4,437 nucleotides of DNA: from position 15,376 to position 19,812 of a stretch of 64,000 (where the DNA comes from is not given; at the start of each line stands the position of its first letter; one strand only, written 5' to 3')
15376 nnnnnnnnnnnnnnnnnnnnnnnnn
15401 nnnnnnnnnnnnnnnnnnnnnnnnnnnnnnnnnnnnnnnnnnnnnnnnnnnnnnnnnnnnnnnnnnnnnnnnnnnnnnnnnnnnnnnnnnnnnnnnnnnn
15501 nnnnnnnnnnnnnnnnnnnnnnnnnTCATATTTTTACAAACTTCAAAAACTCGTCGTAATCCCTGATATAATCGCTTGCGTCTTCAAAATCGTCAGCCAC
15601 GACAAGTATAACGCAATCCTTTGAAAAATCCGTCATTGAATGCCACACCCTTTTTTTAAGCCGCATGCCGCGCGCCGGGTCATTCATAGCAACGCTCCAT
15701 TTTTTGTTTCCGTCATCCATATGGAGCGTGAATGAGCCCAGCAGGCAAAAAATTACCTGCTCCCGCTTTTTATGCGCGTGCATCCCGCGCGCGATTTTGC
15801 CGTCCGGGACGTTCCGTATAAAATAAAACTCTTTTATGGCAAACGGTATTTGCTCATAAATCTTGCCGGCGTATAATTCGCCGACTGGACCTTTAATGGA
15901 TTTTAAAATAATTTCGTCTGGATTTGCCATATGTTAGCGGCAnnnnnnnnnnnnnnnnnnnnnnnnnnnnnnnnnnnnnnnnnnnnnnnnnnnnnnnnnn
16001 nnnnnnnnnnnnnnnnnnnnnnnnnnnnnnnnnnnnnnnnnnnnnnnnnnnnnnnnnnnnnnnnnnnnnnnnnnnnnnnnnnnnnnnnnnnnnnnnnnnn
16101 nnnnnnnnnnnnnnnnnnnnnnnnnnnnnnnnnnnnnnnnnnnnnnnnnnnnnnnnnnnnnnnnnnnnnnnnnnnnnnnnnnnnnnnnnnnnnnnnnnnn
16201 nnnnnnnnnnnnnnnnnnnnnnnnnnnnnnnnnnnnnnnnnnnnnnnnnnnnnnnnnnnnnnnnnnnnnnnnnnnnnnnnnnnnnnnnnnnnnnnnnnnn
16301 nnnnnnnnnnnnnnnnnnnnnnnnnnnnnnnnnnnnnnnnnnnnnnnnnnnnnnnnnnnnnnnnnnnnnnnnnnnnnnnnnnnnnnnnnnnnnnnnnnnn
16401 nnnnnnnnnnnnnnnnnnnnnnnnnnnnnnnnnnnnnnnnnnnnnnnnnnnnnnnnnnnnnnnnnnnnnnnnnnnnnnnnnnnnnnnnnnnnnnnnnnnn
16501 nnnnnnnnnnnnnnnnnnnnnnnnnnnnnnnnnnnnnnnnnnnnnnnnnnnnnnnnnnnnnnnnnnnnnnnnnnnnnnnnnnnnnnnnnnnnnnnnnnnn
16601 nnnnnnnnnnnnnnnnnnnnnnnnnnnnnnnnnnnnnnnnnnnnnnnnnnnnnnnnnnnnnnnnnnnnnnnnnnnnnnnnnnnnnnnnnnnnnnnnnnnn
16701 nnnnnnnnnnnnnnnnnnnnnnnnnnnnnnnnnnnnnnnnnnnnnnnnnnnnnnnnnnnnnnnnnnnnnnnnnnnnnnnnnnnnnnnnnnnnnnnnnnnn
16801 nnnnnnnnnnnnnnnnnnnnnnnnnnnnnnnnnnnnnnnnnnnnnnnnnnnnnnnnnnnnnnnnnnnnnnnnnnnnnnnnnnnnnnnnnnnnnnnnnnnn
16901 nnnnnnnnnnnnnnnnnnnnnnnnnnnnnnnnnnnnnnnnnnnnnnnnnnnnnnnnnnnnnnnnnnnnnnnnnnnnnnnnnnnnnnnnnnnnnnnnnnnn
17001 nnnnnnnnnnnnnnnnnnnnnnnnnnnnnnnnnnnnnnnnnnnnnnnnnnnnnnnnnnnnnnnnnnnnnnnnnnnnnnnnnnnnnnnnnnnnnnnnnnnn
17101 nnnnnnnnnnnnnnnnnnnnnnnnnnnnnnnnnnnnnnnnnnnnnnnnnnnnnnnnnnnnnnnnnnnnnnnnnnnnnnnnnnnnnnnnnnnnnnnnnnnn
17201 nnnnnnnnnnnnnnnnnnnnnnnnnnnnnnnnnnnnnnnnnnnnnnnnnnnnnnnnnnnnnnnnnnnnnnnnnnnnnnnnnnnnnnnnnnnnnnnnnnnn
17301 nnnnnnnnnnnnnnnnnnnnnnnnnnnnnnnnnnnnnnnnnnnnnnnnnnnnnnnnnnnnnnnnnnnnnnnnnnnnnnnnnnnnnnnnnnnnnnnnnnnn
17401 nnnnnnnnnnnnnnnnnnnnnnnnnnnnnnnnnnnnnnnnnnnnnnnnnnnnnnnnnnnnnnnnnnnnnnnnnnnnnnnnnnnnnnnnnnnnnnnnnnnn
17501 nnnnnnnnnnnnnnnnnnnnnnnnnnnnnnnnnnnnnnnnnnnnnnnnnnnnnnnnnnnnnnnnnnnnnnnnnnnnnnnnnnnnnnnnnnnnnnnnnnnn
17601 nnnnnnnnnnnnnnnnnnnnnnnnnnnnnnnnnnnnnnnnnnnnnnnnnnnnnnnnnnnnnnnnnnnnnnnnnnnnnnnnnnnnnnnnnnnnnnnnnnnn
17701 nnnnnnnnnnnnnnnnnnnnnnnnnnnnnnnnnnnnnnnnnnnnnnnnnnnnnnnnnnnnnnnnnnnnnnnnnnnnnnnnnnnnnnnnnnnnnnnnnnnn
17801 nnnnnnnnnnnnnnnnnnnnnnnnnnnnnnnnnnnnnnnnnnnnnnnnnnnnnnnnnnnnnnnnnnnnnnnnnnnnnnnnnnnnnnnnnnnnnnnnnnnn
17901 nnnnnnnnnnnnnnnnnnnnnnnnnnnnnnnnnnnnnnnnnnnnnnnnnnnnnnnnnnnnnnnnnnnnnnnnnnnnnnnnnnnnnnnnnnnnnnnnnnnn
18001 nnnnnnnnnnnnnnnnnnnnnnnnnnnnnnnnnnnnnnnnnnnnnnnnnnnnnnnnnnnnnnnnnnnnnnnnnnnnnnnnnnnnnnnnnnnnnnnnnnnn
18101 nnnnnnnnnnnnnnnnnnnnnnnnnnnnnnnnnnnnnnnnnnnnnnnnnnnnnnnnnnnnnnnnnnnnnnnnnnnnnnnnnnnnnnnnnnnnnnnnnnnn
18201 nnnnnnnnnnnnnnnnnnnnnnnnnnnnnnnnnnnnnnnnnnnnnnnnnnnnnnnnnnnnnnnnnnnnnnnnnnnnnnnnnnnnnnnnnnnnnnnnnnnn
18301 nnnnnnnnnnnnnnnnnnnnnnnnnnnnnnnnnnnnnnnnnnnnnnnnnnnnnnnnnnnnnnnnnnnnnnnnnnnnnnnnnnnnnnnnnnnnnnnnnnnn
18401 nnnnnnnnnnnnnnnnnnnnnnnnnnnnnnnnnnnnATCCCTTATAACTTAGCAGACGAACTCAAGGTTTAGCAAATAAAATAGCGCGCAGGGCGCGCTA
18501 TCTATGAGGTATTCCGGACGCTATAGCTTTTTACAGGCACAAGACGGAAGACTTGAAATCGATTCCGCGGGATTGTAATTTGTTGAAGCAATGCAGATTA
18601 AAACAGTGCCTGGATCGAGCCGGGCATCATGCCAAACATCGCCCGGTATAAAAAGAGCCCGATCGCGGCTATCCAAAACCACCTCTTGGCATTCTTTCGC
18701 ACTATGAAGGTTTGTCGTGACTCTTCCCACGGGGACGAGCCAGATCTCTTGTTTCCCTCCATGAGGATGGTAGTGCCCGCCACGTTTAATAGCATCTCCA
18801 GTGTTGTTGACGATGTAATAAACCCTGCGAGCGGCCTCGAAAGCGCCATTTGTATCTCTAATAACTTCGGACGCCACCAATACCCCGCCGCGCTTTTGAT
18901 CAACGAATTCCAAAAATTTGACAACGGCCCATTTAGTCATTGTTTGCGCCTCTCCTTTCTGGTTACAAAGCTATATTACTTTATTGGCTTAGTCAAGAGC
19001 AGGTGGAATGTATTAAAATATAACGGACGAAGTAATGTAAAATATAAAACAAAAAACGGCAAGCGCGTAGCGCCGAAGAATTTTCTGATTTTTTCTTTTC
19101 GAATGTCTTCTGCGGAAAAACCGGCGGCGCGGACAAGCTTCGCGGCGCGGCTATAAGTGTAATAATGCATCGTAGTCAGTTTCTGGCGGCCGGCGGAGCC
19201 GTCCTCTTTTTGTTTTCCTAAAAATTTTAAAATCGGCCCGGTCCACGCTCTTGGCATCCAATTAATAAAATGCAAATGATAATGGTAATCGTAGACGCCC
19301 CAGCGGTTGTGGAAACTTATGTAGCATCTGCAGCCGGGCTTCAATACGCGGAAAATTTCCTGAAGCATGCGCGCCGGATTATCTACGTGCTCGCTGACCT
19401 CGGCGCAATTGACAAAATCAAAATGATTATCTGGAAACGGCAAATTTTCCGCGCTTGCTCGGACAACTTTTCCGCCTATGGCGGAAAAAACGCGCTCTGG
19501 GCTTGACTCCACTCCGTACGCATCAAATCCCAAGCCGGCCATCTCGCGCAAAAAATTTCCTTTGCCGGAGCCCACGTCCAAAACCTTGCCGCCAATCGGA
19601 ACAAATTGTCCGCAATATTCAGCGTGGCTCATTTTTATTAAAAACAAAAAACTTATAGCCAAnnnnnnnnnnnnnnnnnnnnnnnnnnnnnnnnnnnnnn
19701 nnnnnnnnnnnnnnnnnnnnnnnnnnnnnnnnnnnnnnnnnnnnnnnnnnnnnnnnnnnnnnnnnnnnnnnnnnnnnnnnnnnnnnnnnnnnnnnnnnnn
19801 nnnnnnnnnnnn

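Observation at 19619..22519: UbiA - HAD phosphatase - SDR epimerase - GtrA operon that parallels the mycobacterial decaprenyl-phospho-arabinose (DPA) pathway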

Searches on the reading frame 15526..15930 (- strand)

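Call 8: search_protein_families(library=pfam, proteins=[window:15526-15930:-], max_evalue=0.01)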
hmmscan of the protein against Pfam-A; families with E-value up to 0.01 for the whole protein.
window:15526-15930:- (134 aa): 1 family
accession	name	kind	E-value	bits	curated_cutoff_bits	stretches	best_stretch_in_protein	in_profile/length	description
PF05523.17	FdtA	-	6.2e-36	123.5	23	1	8-132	7-130/131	WxcM-like, C-terminal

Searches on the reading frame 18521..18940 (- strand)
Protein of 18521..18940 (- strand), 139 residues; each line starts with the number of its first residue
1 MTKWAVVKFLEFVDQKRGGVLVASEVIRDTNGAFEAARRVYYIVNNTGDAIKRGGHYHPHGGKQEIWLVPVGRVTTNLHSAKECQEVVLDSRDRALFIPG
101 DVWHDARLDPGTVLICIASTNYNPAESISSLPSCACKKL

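Call 4: search_protein_families(library=pfam, proteins=[window:18521-18940:-], max_evalue=0.01)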
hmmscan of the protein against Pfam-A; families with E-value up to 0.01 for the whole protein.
window:18521-18940:- (139 aa): 1 family
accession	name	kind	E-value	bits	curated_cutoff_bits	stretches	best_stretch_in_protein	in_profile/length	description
PF05523.17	FdtA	-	9.4e-13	48.5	23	1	7-128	6-120/131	WxcM-like, C-terminal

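Call 5: search_protein_families(library=ncbifam, proteins=[window:18521-18940:-], max_evalue=0.01)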
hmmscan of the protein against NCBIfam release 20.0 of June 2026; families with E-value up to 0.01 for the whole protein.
window:18521-18940:- (139 aa): 0 families

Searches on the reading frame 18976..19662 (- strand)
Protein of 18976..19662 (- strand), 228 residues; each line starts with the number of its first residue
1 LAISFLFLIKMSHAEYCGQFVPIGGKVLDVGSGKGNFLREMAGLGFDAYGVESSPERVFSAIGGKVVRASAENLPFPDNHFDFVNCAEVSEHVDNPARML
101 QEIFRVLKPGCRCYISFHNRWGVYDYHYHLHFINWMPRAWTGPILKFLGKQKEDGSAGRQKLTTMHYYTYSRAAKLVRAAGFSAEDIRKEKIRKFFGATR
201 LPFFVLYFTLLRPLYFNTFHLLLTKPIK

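Call 4: search_protein_families(library=pfam, proteins=[window:18976-19662:-], max_evalue=0.01)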
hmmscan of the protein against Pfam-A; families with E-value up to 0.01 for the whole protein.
window:18976-19662:- (228 aa): 8 families
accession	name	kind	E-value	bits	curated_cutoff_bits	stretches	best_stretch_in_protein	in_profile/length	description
PF08241.18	Methyltransf_11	-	2.7e-21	76.5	21.2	1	28-115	1-95/95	Methyltransferase domain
PF13489.12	Methyltransf_23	-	3.1e-20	73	27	1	24-183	23-160/164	Methyltransferase domain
PF13649.12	Methyltransf_25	-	7.8e-15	55.8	27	1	27-110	1-96/97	Methyltransferase domain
PF13847.12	Methyltransf_31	-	2.1e-13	50.6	27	1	25-119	5-113/145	Methyltransferase domain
PF07021.18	MetW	-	1.3e-11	45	21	1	16-140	6-131/193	Methionine biosynthesis protein MetW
PF08242.18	Methyltransf_12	-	9.1e-11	42.8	30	1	28-112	1-97/98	Methyltransferase domain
PF01209.24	Ubie_methyltran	-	1.1e-07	31.8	20.1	1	66-139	102-177/233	ubiE/COQ5 methyltransferase family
PF05219.18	DREV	-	0.00013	21.6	26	1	26-117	97-188/265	DREV methyltransferase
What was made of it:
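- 18976..19662 (-): Class-I SAM methyltransferase that follows GtrA; co-conserved with the cassette in Giovannonibacteria, possible accessory, role unknown. PF08241 2.7e-21 (call 4).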

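Call 5: search_protein_families(library=ncbifam, proteins=[window:18976-19662:-], max_evalue=0.01)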
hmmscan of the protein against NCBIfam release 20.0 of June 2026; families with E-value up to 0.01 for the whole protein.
window:18976-19662:- (228 aa): 27 families (the best 25 are shown)
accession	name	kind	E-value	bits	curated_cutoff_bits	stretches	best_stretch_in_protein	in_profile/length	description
NF045667.1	MTase_DVU1556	equivalog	9.5e-16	57.9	155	1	22-116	21-120/213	DVU_1556 family methyltransferase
TIGR02081.1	metW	equivalog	7.2e-11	42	189.5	1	18-128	8-119/194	methionine biosynthesis protein MetW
TIGR01983.1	UbiG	equivalog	1e-10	41.4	102.95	1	24-120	50-156/228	bifunctional 2-polyprenyl-6-hydroxyphenol methylase/3-demethylubiquinol 3-O-methyltransferase UbiG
NF041537.1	ArsM_AhpD_UU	exception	6.5e-10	38.3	510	1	23-115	76-180/345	arsenite methyltransferase/AhpD domain selenoprotein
NF001240.0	PRK00216.1-1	equivalog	9e-10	38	378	1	65-118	118-171/251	bifunctional demethylmenaquinone methyltransferase/2-methoxy-6-polyprenyl-1,4-benzoquinol methylase UbiE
NF045825.1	FAmtase_mtf2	equivalog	4.2e-09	36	400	1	23-114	58-158/248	fatty-acid O-methyltransferase Mtf2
NF045823.1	PthPhpthDimycoMt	equivalog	1.6e-08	34.1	300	1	42-116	94-168/256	phthiotriol/phenolphthiotriol dimycocerosates methyltransferase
TIGR01934.1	MenG_MenH_UbiE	subfamily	1.7e-08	34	158.35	1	26-138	42-166/223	ubiquinone/menaquinone biosynthesis methyltransferase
NF047649.1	MTase_UXPK_star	exception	3e-07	29.7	460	1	68-115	134-181/283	methyltransferase/UXPK-star double selenoprotein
NF001243.0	PRK00216.1-4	equivalog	5.6e-07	29.1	235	1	65-185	101-216/237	demethylmenaquinone methyltransferase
NF001242.0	PRK00216.1-3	equivalog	5.9e-07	29.1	351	1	66-136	126-198/258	bifunctional demethylmenaquinone methyltransferase/2-methoxy-6-polyprenyl-1,4-benzoquinol methylase UbiE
NF001241.0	PRK00216.1-2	equivalog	1.2e-06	28.4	327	1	24-137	52-171/231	demethylmenaquinone methyltransferase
NF052510.1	methyltran_MpqE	exception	1.5e-06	27.8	335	1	66-113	102-149/234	methyl-plastoquinone biosynthesis methyltransferase MpqE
NF041536.1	ArsM_DUF2284_UU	exception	1.5e-06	26.9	575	1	24-115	77-180/459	arsenite methyltransferase/DUF2284 domain selenoprotein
TIGR02752.1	MenG_heptapren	equivalog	2.2e-06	27.3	419.85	1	65-183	99-212/231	demethylmenaquinone methyltransferase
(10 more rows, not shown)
